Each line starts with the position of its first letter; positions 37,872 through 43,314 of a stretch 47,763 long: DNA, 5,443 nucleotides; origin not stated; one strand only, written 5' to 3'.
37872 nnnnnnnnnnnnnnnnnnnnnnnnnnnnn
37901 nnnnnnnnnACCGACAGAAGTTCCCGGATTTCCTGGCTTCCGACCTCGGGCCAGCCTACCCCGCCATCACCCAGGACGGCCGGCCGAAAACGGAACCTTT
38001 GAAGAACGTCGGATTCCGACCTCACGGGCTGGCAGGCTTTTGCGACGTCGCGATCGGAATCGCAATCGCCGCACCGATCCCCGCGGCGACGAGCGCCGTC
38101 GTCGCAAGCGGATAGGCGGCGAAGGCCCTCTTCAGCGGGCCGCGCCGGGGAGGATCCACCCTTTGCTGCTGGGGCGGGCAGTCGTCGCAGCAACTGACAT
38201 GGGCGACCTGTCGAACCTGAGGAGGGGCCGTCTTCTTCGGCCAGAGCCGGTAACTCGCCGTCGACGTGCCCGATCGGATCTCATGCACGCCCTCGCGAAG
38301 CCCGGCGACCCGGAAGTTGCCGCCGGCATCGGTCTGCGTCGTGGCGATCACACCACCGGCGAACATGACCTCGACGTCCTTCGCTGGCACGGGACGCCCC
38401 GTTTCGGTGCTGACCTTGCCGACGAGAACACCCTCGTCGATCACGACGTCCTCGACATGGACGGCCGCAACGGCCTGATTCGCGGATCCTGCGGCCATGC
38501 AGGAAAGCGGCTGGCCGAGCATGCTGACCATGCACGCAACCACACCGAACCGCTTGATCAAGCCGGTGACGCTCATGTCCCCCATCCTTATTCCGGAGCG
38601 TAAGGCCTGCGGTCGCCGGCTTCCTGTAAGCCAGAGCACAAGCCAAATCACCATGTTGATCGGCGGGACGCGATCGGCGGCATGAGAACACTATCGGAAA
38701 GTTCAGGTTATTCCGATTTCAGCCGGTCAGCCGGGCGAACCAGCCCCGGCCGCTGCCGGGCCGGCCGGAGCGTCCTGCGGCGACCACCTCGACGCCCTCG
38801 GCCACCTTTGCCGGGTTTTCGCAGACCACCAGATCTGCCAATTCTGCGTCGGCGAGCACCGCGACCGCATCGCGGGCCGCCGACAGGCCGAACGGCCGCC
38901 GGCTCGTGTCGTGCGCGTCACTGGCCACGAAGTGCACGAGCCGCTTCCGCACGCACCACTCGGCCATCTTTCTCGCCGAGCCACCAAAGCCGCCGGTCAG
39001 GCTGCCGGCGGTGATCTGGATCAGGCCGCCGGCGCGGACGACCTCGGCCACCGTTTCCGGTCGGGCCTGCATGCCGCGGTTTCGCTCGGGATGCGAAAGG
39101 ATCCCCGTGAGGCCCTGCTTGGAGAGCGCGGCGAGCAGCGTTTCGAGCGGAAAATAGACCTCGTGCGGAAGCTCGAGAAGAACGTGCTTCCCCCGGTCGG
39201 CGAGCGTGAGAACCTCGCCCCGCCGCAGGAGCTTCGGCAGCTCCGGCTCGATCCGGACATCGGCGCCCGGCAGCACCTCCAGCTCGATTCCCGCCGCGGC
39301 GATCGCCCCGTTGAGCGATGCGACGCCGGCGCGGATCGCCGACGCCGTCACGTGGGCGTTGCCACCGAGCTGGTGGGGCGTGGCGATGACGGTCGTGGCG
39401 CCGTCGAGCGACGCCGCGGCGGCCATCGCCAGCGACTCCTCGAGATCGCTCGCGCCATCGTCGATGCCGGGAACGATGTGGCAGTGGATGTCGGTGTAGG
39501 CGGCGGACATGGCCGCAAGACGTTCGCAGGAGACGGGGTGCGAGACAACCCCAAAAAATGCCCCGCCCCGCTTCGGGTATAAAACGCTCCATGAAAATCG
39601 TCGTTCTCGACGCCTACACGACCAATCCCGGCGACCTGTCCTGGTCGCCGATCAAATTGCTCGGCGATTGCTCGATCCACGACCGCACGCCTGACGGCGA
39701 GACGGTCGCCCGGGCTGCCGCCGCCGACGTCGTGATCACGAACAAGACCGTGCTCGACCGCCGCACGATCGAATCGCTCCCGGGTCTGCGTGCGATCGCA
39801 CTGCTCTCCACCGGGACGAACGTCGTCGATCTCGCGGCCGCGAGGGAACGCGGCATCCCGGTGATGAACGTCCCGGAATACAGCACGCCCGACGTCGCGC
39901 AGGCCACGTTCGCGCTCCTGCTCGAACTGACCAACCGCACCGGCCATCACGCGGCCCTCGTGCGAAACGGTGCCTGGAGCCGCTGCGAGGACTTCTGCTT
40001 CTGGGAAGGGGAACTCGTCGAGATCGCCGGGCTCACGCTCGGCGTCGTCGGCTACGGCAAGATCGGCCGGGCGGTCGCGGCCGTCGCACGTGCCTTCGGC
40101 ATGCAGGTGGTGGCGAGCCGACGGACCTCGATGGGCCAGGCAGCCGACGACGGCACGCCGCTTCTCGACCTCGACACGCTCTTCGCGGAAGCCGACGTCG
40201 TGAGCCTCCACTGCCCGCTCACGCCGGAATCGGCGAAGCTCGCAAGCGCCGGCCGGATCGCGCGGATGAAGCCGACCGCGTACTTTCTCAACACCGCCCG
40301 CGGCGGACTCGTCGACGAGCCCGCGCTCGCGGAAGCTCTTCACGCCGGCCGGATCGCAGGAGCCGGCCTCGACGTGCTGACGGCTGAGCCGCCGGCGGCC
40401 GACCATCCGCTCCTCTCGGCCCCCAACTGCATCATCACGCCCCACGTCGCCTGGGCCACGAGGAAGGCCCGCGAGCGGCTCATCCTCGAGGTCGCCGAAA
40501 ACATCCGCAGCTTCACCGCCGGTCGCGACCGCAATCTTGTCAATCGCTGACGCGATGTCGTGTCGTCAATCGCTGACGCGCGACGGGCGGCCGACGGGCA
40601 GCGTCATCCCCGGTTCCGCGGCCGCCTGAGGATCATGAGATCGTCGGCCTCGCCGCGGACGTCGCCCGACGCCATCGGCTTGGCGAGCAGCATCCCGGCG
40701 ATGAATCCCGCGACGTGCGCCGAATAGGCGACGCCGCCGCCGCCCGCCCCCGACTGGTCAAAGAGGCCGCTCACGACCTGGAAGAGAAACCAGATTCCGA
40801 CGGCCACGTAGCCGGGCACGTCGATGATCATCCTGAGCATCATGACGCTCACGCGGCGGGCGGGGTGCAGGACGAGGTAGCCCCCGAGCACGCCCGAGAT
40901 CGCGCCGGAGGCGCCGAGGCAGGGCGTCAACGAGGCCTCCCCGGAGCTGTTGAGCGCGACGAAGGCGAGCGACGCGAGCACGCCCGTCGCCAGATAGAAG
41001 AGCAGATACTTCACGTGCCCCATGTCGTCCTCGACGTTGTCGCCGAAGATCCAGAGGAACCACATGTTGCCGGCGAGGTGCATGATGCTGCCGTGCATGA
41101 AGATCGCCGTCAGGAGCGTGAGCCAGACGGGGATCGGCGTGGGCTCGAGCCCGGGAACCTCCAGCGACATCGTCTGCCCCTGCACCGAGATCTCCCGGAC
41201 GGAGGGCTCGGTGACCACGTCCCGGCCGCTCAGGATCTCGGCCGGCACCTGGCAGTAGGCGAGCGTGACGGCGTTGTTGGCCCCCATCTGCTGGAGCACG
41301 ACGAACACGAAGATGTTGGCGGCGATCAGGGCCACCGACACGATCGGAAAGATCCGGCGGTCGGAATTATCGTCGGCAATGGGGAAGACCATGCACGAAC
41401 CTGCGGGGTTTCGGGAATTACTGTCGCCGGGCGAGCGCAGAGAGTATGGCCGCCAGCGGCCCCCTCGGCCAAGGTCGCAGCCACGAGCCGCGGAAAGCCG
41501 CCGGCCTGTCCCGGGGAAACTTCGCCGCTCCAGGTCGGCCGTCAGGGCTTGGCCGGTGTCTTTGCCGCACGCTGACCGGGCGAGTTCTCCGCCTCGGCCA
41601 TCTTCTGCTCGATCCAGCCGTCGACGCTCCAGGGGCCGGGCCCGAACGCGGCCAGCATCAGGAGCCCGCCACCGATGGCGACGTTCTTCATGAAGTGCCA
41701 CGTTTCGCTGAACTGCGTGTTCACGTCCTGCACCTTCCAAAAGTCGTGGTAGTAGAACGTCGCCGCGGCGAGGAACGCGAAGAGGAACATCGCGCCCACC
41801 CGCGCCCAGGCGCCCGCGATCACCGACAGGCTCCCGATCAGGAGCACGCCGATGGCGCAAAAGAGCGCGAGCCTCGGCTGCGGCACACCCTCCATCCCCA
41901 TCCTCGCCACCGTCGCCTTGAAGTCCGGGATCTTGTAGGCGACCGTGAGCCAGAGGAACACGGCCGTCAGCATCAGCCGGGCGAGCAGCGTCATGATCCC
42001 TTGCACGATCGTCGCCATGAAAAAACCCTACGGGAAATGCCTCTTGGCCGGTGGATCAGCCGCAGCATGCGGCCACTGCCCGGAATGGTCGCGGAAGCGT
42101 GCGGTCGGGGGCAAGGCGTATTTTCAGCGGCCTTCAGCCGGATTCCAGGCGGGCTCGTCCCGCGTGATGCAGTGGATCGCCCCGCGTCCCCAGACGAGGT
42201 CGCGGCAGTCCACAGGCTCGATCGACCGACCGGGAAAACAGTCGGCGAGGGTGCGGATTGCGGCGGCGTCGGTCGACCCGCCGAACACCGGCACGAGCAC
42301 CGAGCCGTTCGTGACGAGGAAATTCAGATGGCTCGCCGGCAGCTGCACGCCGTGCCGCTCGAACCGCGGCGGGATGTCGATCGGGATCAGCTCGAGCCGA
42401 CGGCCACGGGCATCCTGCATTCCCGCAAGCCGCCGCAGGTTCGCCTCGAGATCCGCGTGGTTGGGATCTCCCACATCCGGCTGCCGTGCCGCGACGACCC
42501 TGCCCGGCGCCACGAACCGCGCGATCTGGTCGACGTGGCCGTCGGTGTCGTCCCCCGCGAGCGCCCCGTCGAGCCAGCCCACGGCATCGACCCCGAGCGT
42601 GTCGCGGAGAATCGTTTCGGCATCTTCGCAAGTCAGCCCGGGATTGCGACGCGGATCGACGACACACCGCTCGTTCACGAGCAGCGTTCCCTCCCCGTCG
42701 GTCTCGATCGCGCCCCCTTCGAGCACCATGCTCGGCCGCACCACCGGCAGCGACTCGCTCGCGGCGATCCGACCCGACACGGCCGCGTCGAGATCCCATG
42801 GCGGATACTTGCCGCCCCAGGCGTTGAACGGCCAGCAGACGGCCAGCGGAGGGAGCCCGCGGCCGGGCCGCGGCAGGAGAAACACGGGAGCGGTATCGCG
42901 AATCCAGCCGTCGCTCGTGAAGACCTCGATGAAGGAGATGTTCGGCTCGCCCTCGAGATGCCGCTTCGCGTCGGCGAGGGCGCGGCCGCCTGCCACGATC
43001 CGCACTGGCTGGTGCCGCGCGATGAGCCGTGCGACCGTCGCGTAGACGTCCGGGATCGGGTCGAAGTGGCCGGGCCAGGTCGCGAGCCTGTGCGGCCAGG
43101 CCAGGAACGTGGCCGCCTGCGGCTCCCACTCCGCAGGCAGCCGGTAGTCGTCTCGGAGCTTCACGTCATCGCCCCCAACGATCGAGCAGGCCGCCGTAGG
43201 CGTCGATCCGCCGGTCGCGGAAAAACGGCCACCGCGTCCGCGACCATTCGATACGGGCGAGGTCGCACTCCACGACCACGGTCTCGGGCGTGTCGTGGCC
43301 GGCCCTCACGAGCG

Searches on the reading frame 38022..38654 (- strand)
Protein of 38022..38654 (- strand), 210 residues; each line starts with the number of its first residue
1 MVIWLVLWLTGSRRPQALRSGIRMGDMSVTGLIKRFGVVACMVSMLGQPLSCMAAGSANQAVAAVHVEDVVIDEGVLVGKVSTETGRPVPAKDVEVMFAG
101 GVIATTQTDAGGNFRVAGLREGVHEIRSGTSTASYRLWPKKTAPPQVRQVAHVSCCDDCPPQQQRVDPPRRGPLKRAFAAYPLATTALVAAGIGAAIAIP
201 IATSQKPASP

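Call 10: search_protein_families(library=pfam, proteins=[window:38022-38654:-], max_evalue=0.01)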
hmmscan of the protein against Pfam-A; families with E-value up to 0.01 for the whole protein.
window:38022-38654:- (210 aa): 1 family
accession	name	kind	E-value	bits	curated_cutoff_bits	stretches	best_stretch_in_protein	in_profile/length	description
PF13620.12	CarboxypepD_reg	-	6.4e-07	30.1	32.3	1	77-127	2-53/82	Carboxypeptidase regulatory-like domain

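Call 48: search_protein_families(library=ncbifam, proteins=[window:38022-38654:-], max_evalue=0.001)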
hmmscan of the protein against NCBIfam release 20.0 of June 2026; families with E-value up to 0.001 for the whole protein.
window:38022-38654:- (210 aa): 0 families

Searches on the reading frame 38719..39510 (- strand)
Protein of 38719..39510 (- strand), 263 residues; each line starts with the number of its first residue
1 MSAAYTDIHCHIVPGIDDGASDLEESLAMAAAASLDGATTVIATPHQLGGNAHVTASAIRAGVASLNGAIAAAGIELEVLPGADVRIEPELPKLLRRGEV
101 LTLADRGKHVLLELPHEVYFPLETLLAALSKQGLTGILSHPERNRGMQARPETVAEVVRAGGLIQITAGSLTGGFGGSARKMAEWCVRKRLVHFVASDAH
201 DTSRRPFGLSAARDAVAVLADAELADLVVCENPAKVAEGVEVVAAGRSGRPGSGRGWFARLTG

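Call 10: search_protein_families(library=pfam, proteins=[window:38719-39510:-], max_evalue=0.01)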
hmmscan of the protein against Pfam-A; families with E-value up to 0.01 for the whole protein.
window:38719-39510:- (263 aa): 1 family
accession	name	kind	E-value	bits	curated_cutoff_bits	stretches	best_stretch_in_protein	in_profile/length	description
PF19567.5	CpsB_CapC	-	2.6e-49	168.2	27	1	5-236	1-232/234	Capsular polysaccharide synthesis, CpsB/CapC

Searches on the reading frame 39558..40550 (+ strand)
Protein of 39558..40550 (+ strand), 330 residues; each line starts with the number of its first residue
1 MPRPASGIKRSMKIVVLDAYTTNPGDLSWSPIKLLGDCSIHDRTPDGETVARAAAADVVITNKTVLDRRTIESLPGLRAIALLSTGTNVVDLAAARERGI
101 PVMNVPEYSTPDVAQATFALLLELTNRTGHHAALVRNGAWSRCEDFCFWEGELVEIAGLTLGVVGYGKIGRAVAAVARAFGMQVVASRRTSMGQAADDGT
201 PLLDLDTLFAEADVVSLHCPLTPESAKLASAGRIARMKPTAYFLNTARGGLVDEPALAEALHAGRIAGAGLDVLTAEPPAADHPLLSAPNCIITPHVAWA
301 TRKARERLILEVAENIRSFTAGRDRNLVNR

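Call 10: search_protein_families(library=pfam, proteins=[window:39558-40550:+], max_evalue=0.01)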
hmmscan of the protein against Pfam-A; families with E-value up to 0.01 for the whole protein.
window:39558-40550:+ (330 aa): 5 families
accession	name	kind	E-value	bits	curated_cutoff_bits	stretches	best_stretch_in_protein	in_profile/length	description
PF02826.25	2-Hacid_dh_C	-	1.3e-56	191.3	25.1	1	118-298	1-178/178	D-isomer specific 2-hydroxyacid dehydrogenase, NAD binding domain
PF00389.36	2-Hacid_dh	-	6.2e-27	94.3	24.6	1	37-329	21-134/134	D-isomer specific 2-hydroxyacid dehydrogenase, catalytic domain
PF07991.19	KARI_N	-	3.5e-05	23.9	20.6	1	156-220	2-69/165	Acetohydroxy acid isomeroreductase, NADPH-binding domain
PF13478.12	XdhC_C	-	0.0016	19.4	29.7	0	162-263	2-69/125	XdhC Rossmann domain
PF00670.27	AdoHcyase_NAD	-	0.0051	17.4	27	0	155-215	20-82/162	S-adenosyl-L-homocysteine hydrolase, NAD binding domain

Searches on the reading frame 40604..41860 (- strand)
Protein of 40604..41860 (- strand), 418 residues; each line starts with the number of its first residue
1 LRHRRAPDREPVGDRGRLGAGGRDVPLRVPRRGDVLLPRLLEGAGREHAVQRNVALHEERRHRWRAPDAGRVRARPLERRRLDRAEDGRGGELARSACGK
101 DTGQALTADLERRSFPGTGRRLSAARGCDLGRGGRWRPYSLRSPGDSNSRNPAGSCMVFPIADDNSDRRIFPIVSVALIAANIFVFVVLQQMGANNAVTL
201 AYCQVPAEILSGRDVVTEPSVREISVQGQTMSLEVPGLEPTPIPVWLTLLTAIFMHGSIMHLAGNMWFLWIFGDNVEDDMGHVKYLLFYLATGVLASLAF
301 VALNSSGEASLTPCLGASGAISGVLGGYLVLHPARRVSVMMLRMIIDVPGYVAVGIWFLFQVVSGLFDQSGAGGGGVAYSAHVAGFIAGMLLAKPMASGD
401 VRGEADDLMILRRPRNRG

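Call 10: search_protein_families(library=pfam, proteins=[window:40604-41860:-], max_evalue=0.01)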
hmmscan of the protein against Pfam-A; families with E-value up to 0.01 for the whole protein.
window:40604-41860:- (418 aa): 2 families
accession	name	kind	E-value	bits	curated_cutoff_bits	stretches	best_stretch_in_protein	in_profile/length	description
PF01694.28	Rhomboid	-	2e-32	112.8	22.6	1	246-394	4-138/143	Rhomboid domain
PF08551.15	DUF1751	-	0.0056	17.7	22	1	246-302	8-64/99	Eukaryotic integral membrane protein (DUF1751)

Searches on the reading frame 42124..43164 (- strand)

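Call 10: search_protein_families(library=pfam, proteins=[window:42124-43164:-], max_evalue=0.01)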
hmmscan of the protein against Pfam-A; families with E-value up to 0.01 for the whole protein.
window:42124-43164:- (346 aa): 1 family
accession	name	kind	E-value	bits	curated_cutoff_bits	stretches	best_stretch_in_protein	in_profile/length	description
PF04371.20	PAD_porph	-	4e-109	365.2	25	1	8-338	1-321/321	Porphyromonas-type peptidyl-arginine deiminase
